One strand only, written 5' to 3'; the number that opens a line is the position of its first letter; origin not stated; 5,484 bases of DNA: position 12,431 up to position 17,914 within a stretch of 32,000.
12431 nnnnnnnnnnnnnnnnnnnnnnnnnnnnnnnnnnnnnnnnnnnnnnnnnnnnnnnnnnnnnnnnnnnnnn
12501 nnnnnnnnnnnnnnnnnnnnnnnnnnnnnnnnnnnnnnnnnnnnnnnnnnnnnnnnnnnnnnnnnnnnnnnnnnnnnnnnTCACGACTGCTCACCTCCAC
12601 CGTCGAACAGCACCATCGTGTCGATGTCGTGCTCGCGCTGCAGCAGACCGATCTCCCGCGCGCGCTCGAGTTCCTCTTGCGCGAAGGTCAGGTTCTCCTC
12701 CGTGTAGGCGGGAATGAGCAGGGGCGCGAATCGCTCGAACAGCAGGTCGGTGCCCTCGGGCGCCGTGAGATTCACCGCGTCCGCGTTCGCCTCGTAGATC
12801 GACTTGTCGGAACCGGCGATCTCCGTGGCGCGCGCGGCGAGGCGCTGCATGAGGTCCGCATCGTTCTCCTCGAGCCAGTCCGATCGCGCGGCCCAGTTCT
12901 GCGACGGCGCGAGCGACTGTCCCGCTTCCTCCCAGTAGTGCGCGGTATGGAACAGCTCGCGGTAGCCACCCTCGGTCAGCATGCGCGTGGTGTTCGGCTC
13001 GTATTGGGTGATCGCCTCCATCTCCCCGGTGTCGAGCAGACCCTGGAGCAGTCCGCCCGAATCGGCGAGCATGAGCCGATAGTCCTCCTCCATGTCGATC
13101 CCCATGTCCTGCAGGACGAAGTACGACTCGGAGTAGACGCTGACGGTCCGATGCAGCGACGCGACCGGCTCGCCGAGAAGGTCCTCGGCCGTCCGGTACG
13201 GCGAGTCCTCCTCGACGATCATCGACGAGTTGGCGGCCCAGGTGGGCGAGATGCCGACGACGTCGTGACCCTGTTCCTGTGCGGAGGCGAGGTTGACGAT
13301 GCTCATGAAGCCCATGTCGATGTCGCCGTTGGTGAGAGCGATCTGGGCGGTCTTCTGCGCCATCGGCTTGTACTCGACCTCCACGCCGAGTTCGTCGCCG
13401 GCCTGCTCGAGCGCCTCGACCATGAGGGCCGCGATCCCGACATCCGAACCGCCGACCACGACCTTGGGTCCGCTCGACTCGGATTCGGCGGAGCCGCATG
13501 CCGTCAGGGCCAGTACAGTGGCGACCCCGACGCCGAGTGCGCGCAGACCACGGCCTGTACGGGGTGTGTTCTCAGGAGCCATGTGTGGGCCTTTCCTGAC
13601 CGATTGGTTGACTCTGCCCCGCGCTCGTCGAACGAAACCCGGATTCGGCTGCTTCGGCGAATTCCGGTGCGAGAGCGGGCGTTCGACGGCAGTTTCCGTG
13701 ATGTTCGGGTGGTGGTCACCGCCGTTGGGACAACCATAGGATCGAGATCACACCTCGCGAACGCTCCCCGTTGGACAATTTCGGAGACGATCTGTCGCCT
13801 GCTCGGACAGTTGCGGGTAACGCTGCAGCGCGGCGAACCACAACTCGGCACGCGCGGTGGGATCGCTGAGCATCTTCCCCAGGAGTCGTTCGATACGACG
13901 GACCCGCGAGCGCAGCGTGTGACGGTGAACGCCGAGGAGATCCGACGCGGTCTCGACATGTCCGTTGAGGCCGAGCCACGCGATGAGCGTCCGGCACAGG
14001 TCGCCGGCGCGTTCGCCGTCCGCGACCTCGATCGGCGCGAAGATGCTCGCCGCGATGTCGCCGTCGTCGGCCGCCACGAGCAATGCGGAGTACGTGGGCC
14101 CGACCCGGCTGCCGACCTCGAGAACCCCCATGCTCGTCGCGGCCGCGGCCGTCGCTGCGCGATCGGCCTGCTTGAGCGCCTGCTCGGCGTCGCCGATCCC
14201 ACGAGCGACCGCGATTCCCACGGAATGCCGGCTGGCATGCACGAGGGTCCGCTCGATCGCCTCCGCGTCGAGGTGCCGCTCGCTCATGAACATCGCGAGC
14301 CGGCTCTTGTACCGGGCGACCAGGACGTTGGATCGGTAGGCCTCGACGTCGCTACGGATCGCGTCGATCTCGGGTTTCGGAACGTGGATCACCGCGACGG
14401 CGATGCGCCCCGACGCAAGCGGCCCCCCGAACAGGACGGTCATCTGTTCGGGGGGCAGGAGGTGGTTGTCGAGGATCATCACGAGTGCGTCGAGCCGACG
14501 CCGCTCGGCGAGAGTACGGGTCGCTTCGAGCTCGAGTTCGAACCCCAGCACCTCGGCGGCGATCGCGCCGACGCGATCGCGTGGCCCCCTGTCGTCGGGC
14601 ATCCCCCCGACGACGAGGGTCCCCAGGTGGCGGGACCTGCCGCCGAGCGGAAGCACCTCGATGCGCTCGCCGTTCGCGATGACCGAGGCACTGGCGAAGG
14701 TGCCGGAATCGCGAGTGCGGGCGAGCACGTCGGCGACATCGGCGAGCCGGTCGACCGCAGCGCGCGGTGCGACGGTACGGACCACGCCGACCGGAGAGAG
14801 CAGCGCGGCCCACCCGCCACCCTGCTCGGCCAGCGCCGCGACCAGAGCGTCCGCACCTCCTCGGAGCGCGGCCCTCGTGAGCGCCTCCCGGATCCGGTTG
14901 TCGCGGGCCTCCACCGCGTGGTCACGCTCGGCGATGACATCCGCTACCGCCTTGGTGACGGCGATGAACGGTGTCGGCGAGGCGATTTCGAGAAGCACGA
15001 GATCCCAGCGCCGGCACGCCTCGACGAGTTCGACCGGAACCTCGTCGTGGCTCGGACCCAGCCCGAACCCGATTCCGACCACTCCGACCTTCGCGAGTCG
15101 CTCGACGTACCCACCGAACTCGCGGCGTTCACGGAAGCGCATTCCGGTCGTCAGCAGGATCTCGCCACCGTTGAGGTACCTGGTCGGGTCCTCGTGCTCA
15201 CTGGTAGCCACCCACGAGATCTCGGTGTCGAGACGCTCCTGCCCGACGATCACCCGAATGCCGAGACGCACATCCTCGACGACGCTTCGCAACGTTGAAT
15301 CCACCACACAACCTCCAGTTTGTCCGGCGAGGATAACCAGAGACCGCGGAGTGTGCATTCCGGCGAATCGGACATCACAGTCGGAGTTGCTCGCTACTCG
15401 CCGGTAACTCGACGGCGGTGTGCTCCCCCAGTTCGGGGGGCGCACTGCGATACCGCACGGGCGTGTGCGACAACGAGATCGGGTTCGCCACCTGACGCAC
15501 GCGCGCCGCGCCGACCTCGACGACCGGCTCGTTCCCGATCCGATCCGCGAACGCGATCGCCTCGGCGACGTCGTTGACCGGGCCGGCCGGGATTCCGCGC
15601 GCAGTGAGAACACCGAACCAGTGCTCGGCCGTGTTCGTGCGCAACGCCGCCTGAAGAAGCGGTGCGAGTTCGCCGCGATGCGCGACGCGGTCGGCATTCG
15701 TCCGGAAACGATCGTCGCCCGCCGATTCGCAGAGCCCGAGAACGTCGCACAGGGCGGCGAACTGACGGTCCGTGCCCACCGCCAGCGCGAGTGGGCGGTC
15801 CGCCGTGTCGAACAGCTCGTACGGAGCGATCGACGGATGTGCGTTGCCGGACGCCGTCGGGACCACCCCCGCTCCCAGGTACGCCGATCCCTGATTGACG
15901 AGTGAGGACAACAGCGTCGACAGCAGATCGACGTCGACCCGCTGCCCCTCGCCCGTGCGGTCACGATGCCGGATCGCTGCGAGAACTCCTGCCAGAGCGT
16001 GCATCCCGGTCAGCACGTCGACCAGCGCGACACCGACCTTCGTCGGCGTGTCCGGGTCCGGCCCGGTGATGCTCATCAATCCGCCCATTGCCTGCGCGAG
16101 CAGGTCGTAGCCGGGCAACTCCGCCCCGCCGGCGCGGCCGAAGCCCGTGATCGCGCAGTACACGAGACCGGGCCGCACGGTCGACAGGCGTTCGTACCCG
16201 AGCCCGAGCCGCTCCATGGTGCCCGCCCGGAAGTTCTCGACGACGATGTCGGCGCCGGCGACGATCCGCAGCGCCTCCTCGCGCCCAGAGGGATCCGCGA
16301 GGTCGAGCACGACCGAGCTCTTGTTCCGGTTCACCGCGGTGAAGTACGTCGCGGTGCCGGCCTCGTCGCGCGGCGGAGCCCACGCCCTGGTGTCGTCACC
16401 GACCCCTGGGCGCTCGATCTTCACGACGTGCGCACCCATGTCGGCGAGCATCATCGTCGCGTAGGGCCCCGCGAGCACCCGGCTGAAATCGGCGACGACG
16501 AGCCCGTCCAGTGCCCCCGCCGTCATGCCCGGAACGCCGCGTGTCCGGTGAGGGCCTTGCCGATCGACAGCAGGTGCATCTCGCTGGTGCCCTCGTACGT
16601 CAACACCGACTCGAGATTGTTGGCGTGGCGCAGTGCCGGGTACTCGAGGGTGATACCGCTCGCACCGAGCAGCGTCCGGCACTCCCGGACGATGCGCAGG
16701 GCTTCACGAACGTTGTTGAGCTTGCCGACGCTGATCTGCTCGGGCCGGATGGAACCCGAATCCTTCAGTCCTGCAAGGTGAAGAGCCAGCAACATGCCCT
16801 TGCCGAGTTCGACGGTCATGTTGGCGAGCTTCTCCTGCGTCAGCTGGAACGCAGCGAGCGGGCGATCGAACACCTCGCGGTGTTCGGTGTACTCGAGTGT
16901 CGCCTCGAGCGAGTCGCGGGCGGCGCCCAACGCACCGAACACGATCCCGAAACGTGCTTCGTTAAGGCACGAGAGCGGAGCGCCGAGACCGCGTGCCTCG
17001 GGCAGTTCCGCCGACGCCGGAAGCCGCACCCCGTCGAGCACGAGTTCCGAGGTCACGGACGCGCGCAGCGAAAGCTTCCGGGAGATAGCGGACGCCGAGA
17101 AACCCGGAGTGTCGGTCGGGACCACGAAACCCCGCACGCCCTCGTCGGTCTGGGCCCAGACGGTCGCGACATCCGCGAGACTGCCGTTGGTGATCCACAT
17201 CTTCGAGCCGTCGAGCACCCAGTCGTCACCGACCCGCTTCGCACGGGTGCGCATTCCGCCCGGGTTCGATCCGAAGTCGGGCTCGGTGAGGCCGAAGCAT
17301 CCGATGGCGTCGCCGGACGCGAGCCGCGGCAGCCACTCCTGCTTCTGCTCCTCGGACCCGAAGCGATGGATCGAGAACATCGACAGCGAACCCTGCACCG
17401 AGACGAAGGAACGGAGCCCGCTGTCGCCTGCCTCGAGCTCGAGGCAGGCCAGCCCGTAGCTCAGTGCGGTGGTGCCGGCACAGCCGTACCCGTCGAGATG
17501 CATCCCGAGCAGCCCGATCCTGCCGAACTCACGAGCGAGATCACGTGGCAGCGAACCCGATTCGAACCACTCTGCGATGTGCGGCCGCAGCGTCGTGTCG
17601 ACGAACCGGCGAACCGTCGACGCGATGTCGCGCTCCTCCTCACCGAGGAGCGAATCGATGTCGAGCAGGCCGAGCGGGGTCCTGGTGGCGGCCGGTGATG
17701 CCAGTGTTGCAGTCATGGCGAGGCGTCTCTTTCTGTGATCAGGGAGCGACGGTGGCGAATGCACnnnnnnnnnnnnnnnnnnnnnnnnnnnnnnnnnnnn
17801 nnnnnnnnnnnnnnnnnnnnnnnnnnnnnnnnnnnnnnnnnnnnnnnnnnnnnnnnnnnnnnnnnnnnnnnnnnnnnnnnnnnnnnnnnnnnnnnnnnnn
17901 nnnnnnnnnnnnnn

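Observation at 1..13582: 14-gene coupled operon mixing UbiD/UbiX, a Rieske dioxygenase and sugar-acid-type enzymes: candidate undescribed catabolic pathway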

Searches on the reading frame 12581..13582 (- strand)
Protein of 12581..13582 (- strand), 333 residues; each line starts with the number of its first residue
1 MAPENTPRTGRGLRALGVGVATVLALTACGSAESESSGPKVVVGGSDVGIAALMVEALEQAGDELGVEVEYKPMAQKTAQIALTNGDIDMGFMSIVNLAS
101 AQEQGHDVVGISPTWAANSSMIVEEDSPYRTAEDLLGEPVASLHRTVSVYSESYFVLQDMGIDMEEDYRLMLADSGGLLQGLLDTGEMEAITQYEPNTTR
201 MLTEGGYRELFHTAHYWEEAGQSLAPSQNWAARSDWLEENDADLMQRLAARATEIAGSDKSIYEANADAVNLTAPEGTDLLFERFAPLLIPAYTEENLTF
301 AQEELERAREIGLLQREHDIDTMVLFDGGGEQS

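Call 11: search_protein_families(library=pfam, proteins=[window:12581-13582:-])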
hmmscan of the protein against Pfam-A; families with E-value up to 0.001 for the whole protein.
window:12581-13582:- (333 aa): 3 families
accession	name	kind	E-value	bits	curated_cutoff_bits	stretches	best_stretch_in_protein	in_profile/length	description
PF12974.12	Phosphonate-bd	-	1.4e-08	34.9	27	1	60-169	22-138/242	ABC transporter, phosphonate, periplasmic substrate-binding protein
PF00497.25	SBP_bac_3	-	6.2e-05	23.2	26.4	1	55-194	26-98/132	Bacterial extracellular solute-binding proteins, family 3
PF09084.16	NMT1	-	0.0004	20.8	20.5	1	65-144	19-100/216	NMT1/THI5 like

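Call 12: search_protein_families(library=ncbifam, proteins=[window:12581-13582:-])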
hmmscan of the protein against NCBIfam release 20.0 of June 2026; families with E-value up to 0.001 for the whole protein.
window:12581-13582:- (333 aa): 5 families
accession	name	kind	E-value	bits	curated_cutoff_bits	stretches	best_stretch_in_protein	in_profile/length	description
TIGR01728.1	SsuA_fam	subfamily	2.1e-06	27.2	163.5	1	58-235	23-193/290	aliphatic sulfonate ABC transporter substrate-binding protein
TIGR02122.1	TRAP_TAXI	subfamily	1e-05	24.6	84.35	1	72-179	76-183/320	TAXI family TRAP transporter solute-binding subunit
NF008588.0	PRK11553.1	subfamily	0.00025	20.1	299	1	82-230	72-218/319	aliphatic sulfonate ABC transporter substrate-binding protein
TIGR01098.1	3A0109s03R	subfamily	0.00043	19.9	112.05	1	63-141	59-144/253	phosphate/phosphite/phosphonate ABC transporter substrate-binding protein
NF040735.1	SBP_SaoX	equivalog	0.00071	18.8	300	1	63-198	28-160/330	ABC transporter substrate-binding subunit SaoX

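Call 54: search_solved_structures(query=window:12581-13582:-, max_evalue=0.01)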
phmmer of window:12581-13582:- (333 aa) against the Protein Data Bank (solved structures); distinct sequences matched with E-value up to 0.01: 1.
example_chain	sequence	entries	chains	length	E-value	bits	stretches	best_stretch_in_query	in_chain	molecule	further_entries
2x26_A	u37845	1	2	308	0.0021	20.7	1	81-210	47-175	PERIPLASMIC ALIPHATIC SULPHONATES-BINDING PROTEIN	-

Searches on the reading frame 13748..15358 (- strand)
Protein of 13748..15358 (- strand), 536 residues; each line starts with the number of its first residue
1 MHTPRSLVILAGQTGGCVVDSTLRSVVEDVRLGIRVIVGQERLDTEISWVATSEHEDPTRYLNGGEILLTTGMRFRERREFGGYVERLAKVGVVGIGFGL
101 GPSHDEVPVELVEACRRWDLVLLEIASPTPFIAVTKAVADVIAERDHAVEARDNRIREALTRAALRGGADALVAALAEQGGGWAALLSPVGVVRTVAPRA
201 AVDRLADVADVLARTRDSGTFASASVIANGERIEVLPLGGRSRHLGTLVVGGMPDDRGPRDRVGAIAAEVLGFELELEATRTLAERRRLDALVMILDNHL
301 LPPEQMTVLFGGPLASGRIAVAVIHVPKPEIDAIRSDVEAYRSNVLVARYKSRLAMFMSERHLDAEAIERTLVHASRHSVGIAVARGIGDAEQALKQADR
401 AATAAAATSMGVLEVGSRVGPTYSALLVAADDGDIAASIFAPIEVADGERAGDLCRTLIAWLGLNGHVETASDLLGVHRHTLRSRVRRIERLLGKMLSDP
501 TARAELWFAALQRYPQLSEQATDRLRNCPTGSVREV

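Call 18: search_protein_families(library=ncbifam, proteins=[window:13748-15358:-])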
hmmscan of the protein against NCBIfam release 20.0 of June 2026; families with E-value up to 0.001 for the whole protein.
window:13748-15358:- (536 aa): 1 family
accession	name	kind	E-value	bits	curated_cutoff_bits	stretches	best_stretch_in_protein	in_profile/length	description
NF045769.1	TransActPmfR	equivalog_domain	4.4e-19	68.4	800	2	22-143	7-129/470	transcciptional activator PmfR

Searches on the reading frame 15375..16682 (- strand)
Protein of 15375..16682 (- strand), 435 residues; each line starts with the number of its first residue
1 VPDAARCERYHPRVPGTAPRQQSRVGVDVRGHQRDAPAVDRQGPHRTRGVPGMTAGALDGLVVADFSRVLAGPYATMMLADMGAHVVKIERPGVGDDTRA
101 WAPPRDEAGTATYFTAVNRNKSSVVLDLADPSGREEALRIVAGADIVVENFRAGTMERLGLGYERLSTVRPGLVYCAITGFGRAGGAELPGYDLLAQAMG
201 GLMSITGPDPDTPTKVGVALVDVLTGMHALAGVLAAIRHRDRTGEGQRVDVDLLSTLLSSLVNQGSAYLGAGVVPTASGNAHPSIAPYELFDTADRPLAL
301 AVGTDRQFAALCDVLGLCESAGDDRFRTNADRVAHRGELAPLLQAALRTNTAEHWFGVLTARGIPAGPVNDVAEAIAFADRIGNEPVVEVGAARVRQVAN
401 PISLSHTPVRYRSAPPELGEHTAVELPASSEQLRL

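Call 18: search_protein_families(library=ncbifam, proteins=[window:15375-16682:-])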
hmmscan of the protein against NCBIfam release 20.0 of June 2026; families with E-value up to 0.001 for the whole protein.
window:15375-16682:- (435 aa): 7 families
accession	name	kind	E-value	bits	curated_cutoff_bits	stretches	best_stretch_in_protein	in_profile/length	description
NF052585.1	SucGlutTfsCaiB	equivalog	1.6e-104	349.6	750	1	57-423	7-382/394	succinate--glutarate CoA-transferase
NF008511.0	PRK11430.1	equivalog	3.3e-85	286.5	522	1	55-406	7-355/381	CoA:oxalate CoA-transferase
NF041294.1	Scnl_mescCoAtase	equivalog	2.1e-83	280.6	700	1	56-423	2-377/381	succinyl-CoA:mesaconate CoA-transferase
NF003809.0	PRK05398.1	subfamily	9.8e-63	212.1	442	2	57-256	4-203/416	formyl-CoA transferase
TIGR03253.1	oxalate_frc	equivalog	6e-60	203.1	504.2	2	57-257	3-203/416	formyl-CoA transferase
NF002914.1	PRK03525.1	equivalog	4.9e-26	91.6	413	1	55-344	7-289/400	L-carnitine CoA-transferase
TIGR04253.1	mesacon_CoA_iso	equivalog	3.7e-23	82.2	725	1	56-423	1-377/403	2-methylfumaryl-CoA isomerase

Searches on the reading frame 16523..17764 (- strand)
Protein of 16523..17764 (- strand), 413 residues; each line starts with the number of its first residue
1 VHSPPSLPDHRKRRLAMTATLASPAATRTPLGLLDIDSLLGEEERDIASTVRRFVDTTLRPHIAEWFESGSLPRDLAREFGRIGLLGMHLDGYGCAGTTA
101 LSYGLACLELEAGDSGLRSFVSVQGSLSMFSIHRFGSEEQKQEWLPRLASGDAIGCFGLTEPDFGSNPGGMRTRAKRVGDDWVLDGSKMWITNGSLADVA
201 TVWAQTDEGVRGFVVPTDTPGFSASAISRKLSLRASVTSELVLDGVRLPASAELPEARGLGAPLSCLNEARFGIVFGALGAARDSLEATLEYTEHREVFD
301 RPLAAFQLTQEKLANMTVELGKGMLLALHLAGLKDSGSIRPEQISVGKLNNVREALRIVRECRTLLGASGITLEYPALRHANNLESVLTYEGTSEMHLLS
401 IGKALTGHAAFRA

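Call 18: search_protein_families(library=ncbifam, proteins=[window:16523-17764:-])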
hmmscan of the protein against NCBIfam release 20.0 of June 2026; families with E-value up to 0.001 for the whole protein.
window:16523-17764:- (413 aa): 21 families
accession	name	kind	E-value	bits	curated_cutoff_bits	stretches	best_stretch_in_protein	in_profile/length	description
NF052270.1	Staph_DH_FadE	equivalog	7.7e-69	232.3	600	1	32-411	13-399/400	acyl-CoA dehydrogenase FadE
NF042972.1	AcrlCoAredClosAcrC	equivalog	2.1e-62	211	640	1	38-405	3-376/378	acryloyl-CoA reductase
NF045552.1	GlutCoADH_Des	equivalog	1.4e-50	172.6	470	1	40-395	5-369/387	glutaryl-CoA dehydrogenase Acd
NF058590.1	AcCoDHFadEBacil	equivalog_domain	8.5e-50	169.8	600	1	41-319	22-305/586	acyl-CoA dehydrogenase FadE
NF045652.1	ProlPCPDhRedW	equivalog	1.7e-42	145.6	650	1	45-373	5-342/376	L-prolyl-[peptidyl-carrier protein] dehydrogenase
NF042439.1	SulpropCoADesulf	equivalog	4.5e-42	144.2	600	1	50-398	3-363/379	3-sulfinopropanoyl-CoA desulfinase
NF043006.1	CyhCrbnylCoADH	equivalog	2.3e-38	132.2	650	1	42-405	6-375/380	cyclohexane-1-carbonyl-CoA dehydrogenase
TIGR03207.1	cyc_hxne_CoA_dh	equivalog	3.4e-38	131.4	575.35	1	41-372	2-339/372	cyclohexanecarboxyl-CoA dehydrogenase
NF053553.1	prodigi_MBC_PigA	equivalog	1.1e-36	126.8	500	1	40-397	5-371/381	prodigiosin MBC biosynthesis dehydrogenase PigA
NF002885.1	PRK03354.1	equivalog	2.7e-25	89.2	540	1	105-405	70-373/378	crotonobetainyl-CoA dehydrogenase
NF008997.0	PRK12341.1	equivalog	5e-22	78.5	537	1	42-396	7-367/382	acyl-CoA dehydrogenase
TIGR03203.1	pimD_small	equivalog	7.8e-20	71.3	652.7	1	132-400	97-371/378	pimeloyl-CoA dehydrogenase small subunit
TIGR03204.1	pimC_large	equivalog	7.7e-16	57.9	623.85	1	126-323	94-294/395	pimeloyl-CoA dehydrogenase large subunit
NF007000.1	PRK09463.1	subfamily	4.1e-14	51.9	600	1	72-175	74-179/726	acyl-CoA dehydrogenase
NF009586.0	PRK13026.1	subfamily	1e-12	47.3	608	1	132-173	171-212/777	acyl-CoA dehydrogenase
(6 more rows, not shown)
